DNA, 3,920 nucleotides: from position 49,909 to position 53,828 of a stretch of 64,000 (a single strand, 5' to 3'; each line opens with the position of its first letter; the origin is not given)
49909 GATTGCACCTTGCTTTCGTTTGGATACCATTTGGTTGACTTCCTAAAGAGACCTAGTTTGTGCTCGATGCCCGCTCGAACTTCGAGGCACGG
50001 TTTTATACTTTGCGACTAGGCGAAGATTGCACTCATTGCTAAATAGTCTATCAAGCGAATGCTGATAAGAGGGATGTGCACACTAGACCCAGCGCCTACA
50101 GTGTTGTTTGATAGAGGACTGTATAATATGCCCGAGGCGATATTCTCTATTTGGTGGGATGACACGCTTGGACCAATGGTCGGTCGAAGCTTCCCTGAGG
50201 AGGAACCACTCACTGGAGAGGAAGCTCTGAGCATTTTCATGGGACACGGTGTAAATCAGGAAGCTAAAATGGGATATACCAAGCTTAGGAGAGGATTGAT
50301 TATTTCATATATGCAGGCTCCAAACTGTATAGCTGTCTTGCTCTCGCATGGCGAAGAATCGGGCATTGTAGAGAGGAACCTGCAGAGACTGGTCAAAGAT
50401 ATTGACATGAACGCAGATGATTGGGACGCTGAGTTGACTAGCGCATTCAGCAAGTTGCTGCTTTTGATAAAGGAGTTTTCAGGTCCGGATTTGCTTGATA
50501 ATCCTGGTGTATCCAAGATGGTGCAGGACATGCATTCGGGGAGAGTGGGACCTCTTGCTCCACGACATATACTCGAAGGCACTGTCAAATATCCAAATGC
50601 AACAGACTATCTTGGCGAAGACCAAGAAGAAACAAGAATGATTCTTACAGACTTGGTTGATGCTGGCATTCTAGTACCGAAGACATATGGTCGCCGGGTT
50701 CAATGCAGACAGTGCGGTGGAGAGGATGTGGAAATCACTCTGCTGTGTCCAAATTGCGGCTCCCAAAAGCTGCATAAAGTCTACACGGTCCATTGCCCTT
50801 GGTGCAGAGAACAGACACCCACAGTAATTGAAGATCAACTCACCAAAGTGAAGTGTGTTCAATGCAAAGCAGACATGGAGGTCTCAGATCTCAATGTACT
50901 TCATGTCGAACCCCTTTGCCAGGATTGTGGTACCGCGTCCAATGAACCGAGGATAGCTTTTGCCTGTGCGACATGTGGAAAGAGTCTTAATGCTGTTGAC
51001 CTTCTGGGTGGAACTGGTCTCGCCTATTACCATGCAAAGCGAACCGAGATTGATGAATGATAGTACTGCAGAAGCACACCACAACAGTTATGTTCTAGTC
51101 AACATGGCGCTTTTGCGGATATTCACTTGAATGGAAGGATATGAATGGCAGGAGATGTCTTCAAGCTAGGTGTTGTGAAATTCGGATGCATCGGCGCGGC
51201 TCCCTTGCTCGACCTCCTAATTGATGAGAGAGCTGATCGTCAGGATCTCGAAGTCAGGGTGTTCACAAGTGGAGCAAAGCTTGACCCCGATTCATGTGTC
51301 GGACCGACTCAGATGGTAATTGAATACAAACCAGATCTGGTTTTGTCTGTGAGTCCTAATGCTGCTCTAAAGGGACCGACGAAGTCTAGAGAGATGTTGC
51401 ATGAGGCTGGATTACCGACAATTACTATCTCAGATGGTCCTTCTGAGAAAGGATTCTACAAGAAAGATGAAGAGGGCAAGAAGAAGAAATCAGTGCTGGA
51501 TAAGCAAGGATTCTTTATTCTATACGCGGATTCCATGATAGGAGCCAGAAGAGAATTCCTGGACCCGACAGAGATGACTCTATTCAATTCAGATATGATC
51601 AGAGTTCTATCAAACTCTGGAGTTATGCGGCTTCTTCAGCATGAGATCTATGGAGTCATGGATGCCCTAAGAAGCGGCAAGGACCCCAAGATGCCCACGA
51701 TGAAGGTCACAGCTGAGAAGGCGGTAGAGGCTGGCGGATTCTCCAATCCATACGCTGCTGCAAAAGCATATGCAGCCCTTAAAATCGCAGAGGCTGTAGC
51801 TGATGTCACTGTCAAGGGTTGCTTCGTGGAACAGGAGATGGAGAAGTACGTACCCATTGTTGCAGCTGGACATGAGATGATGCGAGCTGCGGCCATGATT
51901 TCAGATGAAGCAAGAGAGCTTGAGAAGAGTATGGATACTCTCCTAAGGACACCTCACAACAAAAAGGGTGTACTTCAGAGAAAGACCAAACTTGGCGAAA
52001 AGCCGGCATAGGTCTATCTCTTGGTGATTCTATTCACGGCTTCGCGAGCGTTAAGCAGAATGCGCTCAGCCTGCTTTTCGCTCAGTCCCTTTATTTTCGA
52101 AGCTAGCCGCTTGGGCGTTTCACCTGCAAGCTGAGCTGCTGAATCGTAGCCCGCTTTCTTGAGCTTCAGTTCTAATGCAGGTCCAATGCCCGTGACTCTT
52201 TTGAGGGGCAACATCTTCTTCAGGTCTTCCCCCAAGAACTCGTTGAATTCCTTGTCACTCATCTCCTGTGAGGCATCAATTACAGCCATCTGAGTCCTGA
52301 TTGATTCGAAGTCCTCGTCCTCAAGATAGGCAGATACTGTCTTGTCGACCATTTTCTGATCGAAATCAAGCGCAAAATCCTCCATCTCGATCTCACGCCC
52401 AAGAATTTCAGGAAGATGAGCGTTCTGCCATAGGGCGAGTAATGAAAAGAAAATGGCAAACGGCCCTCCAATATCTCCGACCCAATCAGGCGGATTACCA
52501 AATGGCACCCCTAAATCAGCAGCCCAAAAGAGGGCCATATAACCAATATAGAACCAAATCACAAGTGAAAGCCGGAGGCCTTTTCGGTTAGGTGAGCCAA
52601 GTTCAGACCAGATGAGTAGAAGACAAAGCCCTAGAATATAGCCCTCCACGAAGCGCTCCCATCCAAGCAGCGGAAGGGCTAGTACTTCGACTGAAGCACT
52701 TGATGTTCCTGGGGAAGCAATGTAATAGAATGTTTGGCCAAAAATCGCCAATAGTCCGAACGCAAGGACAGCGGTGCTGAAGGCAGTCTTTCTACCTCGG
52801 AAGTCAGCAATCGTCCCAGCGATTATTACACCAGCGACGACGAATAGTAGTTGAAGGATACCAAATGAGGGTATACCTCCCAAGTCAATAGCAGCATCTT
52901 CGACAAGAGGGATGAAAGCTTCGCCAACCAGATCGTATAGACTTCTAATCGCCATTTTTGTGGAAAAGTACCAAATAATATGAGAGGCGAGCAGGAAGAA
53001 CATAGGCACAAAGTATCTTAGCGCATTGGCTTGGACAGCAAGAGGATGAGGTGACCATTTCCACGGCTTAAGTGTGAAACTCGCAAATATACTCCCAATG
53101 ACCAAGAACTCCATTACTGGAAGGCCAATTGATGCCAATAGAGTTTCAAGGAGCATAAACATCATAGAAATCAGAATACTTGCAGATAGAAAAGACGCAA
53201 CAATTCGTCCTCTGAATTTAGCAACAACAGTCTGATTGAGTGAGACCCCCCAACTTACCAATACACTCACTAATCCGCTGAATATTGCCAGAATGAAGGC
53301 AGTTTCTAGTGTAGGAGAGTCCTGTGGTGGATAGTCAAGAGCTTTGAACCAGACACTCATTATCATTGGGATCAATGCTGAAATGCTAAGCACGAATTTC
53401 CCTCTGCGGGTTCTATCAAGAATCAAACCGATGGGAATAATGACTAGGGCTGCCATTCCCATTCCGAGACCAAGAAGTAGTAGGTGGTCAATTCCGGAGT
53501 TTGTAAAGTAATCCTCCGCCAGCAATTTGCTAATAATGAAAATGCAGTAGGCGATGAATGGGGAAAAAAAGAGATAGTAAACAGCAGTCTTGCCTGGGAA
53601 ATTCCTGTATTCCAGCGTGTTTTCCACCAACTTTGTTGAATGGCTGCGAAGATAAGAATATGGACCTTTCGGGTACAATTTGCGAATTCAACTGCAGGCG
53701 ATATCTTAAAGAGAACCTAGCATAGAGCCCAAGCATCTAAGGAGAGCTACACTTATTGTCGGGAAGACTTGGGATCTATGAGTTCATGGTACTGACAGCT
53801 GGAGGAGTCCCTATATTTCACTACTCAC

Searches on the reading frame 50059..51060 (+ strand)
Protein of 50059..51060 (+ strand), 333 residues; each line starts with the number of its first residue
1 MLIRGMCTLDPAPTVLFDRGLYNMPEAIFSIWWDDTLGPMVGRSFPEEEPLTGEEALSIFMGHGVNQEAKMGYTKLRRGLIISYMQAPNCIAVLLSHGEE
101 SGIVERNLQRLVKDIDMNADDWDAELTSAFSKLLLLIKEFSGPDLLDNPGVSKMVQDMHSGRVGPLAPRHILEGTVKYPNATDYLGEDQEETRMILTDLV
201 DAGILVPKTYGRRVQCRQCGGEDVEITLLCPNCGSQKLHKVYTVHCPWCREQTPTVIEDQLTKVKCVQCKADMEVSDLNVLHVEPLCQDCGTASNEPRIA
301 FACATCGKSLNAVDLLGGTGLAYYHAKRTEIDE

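Call 77: search_protein_families(library=pfam, proteins=[window:50059-51060:+], max_evalue=0.00001)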
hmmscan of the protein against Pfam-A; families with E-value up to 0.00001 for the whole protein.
window:50059-51060:+ (333 aa): 1 family
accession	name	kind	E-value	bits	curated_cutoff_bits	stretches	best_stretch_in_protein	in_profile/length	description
PF18551.6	TackOD1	-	2.5e-19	70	32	1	175-315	36-178/188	Thaumarchaeal output domain 1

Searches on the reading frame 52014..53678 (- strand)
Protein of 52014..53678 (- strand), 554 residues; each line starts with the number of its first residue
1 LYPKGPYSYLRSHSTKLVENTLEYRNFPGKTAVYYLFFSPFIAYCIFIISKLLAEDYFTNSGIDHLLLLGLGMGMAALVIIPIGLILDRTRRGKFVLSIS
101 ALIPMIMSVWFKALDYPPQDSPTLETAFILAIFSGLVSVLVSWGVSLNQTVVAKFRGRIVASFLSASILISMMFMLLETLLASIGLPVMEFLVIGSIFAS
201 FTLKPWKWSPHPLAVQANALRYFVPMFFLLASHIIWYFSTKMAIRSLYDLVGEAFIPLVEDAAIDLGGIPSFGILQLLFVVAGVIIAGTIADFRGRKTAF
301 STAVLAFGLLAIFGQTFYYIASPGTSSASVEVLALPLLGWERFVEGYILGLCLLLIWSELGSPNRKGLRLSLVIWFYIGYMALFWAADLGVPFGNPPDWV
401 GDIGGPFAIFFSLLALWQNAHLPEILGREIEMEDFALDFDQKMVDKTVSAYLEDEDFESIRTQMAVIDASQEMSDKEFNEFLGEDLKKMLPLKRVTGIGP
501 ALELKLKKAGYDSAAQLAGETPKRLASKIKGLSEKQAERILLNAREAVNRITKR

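Call 77: search_protein_families(library=pfam, proteins=[window:52014-53678:-], max_evalue=0.00001)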
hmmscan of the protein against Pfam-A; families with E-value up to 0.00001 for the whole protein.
window:52014-53678:- (554 aa): 1 family
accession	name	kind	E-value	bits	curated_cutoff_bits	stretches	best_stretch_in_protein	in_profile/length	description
PF14520.12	HHH_5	-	6.4e-12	46.2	27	1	492-546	4-57/57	Helix-hairpin-helix domain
